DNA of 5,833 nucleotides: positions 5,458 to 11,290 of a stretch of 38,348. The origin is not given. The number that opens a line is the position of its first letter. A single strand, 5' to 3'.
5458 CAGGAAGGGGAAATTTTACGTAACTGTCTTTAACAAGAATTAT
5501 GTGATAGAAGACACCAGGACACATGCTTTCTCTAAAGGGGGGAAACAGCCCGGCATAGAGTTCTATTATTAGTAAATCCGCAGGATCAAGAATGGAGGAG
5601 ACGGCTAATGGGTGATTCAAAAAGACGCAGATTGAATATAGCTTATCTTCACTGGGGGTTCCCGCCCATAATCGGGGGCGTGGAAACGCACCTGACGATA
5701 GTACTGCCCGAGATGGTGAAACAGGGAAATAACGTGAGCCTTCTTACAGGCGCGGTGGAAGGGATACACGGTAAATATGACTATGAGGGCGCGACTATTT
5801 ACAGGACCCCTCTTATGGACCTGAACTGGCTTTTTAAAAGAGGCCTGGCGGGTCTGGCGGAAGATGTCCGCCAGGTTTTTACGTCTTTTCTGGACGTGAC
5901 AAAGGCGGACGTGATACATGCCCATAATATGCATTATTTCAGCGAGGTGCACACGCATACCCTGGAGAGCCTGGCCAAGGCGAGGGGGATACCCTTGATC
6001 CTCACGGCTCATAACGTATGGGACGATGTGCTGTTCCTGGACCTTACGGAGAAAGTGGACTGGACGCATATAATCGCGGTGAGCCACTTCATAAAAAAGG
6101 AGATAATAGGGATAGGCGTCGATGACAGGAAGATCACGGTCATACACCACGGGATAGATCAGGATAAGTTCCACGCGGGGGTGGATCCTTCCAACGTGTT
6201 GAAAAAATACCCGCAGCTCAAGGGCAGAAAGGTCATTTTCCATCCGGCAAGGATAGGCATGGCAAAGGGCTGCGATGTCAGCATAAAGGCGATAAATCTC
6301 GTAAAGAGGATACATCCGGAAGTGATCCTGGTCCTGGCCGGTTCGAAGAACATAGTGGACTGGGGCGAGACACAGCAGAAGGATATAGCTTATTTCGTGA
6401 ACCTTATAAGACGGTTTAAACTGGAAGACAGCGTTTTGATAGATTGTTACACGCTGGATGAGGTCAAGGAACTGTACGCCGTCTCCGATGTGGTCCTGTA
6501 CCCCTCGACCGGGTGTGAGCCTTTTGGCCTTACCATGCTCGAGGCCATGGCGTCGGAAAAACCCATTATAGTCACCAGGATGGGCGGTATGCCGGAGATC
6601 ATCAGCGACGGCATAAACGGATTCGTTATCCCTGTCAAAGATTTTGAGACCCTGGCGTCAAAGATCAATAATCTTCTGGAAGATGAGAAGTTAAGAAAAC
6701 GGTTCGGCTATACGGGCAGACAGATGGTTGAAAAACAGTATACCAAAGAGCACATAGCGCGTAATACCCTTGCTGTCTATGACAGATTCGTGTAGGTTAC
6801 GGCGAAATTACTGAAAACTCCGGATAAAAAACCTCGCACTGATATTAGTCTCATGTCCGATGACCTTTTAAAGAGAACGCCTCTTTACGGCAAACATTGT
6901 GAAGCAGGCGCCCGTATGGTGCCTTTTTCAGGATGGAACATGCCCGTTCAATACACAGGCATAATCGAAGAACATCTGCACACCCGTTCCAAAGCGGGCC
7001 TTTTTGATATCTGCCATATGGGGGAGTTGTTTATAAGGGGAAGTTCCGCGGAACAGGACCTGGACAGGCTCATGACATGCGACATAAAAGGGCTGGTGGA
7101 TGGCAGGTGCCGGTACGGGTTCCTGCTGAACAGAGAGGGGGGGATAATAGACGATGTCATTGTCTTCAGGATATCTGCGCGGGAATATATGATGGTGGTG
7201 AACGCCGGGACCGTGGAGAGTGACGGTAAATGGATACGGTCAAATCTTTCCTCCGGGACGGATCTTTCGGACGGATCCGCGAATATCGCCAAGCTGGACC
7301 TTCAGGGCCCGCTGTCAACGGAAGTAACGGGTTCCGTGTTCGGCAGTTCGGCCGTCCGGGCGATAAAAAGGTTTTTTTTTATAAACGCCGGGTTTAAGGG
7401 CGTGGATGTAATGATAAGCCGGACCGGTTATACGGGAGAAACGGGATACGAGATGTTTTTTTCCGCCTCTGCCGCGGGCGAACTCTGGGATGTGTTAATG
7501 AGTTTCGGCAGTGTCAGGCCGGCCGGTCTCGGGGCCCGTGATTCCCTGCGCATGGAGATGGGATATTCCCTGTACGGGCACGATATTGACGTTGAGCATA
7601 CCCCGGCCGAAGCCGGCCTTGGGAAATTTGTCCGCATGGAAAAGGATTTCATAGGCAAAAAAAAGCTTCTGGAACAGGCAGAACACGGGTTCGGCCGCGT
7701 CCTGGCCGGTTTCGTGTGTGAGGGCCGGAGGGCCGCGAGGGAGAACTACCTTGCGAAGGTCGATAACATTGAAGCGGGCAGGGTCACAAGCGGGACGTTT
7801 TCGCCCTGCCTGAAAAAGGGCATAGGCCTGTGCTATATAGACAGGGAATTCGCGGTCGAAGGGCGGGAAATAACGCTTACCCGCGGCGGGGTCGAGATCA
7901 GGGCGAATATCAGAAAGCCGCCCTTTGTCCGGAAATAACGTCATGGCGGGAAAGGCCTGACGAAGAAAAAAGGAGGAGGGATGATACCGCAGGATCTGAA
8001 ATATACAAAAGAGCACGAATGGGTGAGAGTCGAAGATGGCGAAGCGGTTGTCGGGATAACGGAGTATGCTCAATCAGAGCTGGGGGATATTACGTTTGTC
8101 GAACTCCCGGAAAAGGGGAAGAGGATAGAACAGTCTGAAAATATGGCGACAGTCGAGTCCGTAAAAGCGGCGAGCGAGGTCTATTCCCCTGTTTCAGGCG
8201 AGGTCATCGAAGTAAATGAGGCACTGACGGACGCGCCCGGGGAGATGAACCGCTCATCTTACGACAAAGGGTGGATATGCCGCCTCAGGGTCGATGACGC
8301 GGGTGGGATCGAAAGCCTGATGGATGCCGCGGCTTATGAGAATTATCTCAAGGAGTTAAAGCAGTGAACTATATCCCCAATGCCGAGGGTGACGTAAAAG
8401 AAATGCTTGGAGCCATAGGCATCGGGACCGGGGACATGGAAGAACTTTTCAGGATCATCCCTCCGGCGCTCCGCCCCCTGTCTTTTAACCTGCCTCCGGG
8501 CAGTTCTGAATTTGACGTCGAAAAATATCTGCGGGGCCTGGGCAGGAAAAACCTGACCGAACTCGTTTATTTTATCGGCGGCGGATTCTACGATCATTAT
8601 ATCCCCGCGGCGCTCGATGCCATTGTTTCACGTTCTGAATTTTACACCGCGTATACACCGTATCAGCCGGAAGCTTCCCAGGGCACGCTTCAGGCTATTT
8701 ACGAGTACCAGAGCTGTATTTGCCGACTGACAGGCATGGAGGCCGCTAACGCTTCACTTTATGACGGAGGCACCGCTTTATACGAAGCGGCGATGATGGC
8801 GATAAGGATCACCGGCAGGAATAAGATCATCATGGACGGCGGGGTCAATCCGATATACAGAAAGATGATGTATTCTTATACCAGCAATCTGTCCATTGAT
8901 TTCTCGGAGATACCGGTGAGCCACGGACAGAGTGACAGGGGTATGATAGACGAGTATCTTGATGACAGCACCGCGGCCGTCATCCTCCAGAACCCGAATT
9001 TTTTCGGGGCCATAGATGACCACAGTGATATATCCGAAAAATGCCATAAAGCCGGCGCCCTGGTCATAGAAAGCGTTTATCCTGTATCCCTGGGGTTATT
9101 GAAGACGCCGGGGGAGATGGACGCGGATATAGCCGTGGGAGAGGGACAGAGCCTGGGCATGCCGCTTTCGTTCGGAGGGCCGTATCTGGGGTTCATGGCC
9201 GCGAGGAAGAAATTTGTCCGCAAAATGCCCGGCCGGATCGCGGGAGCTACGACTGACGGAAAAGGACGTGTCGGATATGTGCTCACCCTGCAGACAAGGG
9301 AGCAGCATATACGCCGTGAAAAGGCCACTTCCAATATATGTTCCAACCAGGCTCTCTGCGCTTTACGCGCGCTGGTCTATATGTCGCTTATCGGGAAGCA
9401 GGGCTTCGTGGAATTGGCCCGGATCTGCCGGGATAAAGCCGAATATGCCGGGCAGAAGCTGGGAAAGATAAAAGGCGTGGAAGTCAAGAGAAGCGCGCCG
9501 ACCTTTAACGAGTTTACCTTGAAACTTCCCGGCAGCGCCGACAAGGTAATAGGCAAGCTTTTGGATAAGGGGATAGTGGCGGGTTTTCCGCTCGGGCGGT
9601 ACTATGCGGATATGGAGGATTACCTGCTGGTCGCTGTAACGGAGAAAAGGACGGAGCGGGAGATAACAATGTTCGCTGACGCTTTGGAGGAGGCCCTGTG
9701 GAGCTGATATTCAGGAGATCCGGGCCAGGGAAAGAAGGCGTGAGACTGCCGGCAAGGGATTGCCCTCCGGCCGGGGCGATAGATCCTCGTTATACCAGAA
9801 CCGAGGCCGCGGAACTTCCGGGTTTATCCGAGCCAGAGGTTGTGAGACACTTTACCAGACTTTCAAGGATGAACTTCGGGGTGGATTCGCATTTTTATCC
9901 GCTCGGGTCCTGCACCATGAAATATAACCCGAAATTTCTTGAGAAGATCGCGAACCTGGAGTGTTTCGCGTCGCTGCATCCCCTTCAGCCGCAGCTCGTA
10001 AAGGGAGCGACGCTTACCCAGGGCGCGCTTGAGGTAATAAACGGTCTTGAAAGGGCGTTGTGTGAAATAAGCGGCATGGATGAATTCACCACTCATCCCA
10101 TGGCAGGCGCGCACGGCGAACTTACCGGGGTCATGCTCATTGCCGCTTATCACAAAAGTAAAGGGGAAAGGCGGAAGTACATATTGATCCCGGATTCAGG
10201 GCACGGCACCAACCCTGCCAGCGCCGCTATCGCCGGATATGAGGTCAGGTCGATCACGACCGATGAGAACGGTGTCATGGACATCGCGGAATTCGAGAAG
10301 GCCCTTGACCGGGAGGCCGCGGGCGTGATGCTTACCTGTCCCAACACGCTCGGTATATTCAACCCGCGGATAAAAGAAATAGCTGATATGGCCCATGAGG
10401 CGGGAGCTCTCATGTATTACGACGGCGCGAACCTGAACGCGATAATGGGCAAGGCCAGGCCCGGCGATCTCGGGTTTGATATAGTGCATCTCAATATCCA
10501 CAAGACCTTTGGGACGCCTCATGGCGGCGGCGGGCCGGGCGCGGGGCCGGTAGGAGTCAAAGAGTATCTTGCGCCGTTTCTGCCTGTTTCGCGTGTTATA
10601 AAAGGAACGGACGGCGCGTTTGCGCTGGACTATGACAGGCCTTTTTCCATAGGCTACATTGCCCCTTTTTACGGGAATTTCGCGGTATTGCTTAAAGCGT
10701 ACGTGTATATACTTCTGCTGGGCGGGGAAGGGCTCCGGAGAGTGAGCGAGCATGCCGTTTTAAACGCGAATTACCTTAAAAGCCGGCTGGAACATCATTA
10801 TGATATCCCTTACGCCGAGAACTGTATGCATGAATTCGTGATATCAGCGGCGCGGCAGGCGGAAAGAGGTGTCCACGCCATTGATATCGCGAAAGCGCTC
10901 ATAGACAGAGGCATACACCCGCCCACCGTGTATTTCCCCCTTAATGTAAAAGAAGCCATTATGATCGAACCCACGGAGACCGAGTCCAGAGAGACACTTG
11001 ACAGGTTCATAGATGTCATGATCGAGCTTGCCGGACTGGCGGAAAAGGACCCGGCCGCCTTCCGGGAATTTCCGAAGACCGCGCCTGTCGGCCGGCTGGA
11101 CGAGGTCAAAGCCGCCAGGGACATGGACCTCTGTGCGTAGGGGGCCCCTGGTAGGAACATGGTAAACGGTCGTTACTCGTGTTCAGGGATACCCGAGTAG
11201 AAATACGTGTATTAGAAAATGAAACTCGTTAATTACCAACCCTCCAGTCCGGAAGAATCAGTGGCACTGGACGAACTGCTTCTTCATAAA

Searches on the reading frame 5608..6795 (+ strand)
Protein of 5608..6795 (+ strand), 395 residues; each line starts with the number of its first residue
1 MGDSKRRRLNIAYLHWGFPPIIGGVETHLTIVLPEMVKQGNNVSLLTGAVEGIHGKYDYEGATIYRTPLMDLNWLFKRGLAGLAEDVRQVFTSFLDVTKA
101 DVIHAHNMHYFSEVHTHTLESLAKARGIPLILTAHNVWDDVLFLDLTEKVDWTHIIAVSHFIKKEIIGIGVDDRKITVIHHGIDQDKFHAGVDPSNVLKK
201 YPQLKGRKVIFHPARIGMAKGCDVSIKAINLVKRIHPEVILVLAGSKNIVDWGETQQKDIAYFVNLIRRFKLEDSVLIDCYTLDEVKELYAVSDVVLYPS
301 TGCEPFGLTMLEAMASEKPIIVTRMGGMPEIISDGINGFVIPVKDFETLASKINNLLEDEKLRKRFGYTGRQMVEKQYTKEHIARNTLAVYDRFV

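Call 7: search_protein_families(library=pfam, proteins=[window:5608-6795:+], max_evalue=0.001)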
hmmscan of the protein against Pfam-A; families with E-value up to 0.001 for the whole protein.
window:5608-6795:+ (395 aa): 6 families
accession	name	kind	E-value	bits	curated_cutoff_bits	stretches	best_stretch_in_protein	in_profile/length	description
PF00534.26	Glycos_transf_1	-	2.2e-35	122.1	26.4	1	200-373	8-172/172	Glycosyl transferases group 1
PF13692.12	Glyco_trans_1_4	-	3.6e-25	89.3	27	1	208-359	2-142/142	Glycosyl transferases group 1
PF13439.12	Glyco_transf_4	-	1.8e-21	77.3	28.5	1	22-186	1-169/170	Glycosyltransferase Family 4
PF13579.12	Glyco_trans_4_4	-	1.1e-09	39.3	29.7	1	23-181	1-157/158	Glycosyl transferase 4-like domain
PF20706.3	GT4-conflict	-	9.6e-08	31.8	26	1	190-385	179-383/385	Family 4 Glycosyltransferase in conflict systems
PF13524.12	Glyco_trans_1_2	-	1.1e-07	32.4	25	1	285-388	39-143/144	Glycosyl transferase-like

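Call 51: search_protein_families(library=ncbifam, proteins=[window:5608-6795:+], max_evalue=0.01)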
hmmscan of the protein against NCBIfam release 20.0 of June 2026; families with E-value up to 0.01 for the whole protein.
window:5608-6795:+ (395 aa): 44 families (the best 25 are shown)
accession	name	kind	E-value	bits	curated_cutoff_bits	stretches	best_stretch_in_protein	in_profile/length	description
TIGR02149.1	glgA_Coryne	subfamily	1.9e-34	119.4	302.4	1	154-393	147-389/391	glycogen synthase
TIGR03999.1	thiol_BshA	equivalog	1.1e-30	106.8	273.7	1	154-394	147-373/375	N-acetyl-alpha-D-glucosaminyl L-malate synthase BshA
TIGR03088.1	stp2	hypoth_equivalog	4.1e-27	95.2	409.05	1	154-393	139-372/374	TIGR03088 family PEP-CTERM/XrtA system glycosyltransferase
NF041876.1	EPS_EpsE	equivalog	2.2e-26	93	400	1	175-385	187-387/389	exopolysaccharide biosynthesis GT4 family glycosyltransferase EpsE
TIGR04063.1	stp3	hypoth_equivalog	1.2e-25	90.3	442.05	1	35-393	26-394/397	TIGR04063 family PEP-CTERM/XrtA system glycosyltransferase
NF041010.1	glycosy_Agl16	equivalog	9.7e-23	80.6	575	1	98-393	72-350/352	glycosylation protein Agl16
NF012028.0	PRK15484.1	subfamily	1.6e-20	73.5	618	1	130-386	124-370/380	lipopolysaccharide N-acetylglucosaminyltransferase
TIGR03449.1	mycothiol_MshA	equivalog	1.7e-20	73.3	462.5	1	169-393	183-402/406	D-inositol-3-phosphate glycosyltransferase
TIGR04157.1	glyco_rSAM_CFB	subfamily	2.7e-18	66.2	400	1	154-391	172-406/406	TIGR04157 family glycosyltransferase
TIGR04047.1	MSMEG_0565_glyc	hypoth_equivalog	2.9e-18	66.1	259.85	1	151-392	138-372/373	MSMEG_0565 family glycosyltransferase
TIGR02472.1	sucr_P_syn_N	equivalog_domain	3.4e-18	65.7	576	1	172-385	207-432/439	sucrose-phosphate synthase, putative, glycosyltransferase domain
NF038229.1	Glyco4_Geo_Pelo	equivalog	8.2e-18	64.5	400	1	121-393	73-335/338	GPMC system family 4 glycosyltransferase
NF038295.1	EPS_HpsP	equivalog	1e-17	64.2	550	1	170-394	173-387/388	hormogonium polysaccharide biosynthesis glycosyltransferase HpsP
NF053787.1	GlcN_PG_synth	equivalog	7.3e-16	57.9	480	1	154-393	146-358/361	N-acetylglucosaminyl phosphatidylglycerol synthase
NF038298.1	EPS_HpsO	equivalog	3.2e-14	52.5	575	1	303-394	298-387/388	hormogonium polysaccharide biosynthesis glycosyltransferase HpsO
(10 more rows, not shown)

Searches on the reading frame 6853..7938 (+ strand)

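Call 7: search_protein_families(library=pfam, proteins=[window:6853-7938:+], max_evalue=0.001)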
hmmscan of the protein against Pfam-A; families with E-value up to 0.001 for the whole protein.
window:6853-7938:+ (361 aa): 2 families
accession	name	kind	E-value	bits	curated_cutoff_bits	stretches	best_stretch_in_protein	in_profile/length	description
PF01571.26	GCV_T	-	2.8e-83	279.5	25.6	1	11-258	1-254/255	Aminomethyltransferase folate-binding domain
PF08669.17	GCV_T_C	-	3.3e-15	56.2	25.9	1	282-359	1-79/80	Glycine cleavage T-protein C-terminal barrel domain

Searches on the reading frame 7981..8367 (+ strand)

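Call 7: search_protein_families(library=pfam, proteins=[window:7981-8367:+], max_evalue=0.001)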
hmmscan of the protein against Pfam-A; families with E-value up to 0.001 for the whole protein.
window:7981-8367:+ (128 aa): 2 families
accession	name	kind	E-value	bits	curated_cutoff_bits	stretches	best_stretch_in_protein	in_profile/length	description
PF01597.25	GCV_H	-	2.1e-45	154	22.2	1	6-125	1-121/122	Glycine cleavage H-protein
PF00364.28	Biotin_lipoyl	-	0.00042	20.5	22.1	1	44-78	22-56/73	Biotin-requiring enzyme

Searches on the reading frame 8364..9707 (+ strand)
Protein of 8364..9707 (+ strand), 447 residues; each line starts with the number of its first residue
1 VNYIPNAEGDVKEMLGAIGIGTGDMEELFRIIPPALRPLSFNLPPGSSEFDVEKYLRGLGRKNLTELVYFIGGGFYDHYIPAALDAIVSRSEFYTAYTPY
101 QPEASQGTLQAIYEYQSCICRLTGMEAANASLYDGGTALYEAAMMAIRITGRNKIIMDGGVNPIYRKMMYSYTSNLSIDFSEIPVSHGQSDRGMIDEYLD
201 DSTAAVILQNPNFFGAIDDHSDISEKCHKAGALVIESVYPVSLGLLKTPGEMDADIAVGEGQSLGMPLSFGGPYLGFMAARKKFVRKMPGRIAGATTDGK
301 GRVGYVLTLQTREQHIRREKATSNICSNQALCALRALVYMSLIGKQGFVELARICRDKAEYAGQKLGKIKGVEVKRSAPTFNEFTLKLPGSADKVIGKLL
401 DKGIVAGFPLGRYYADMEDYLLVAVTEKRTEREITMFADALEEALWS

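Call 7: search_protein_families(library=pfam, proteins=[window:8364-9707:+], max_evalue=0.001)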
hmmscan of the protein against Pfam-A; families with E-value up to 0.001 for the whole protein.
window:8364-9707:+ (447 aa): 1 family
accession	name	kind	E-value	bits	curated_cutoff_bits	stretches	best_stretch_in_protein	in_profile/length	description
PF02347.22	GDC-P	-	2.6e-121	405.9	26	1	2-437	2-425/429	Glycine cleavage system P-protein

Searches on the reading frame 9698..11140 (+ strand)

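Call 7: search_protein_families(library=pfam, proteins=[window:9698-11140:+], max_evalue=0.001)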
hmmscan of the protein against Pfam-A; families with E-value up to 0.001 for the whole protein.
window:9698-11140:+ (480 aa): 4 families
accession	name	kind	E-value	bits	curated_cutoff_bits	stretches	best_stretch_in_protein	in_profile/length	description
PF21478.3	GcvP2_C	-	6.8e-27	94.2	27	1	350-445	2-99/122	Glycine dehydrogenase, C-terminal domain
PF02347.22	GDC-P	-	8.4e-14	51.7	26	1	39-296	44-284/429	Glycine cleavage system P-protein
PF00266.25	Aminotran_5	-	1.8e-10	40.8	21.5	1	152-274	82-205/371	Aminotransferase class-V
PF01212.27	Beta_elim_lyase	-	0.00013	21.9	27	1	115-246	35-172/288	Beta-eliminating lyase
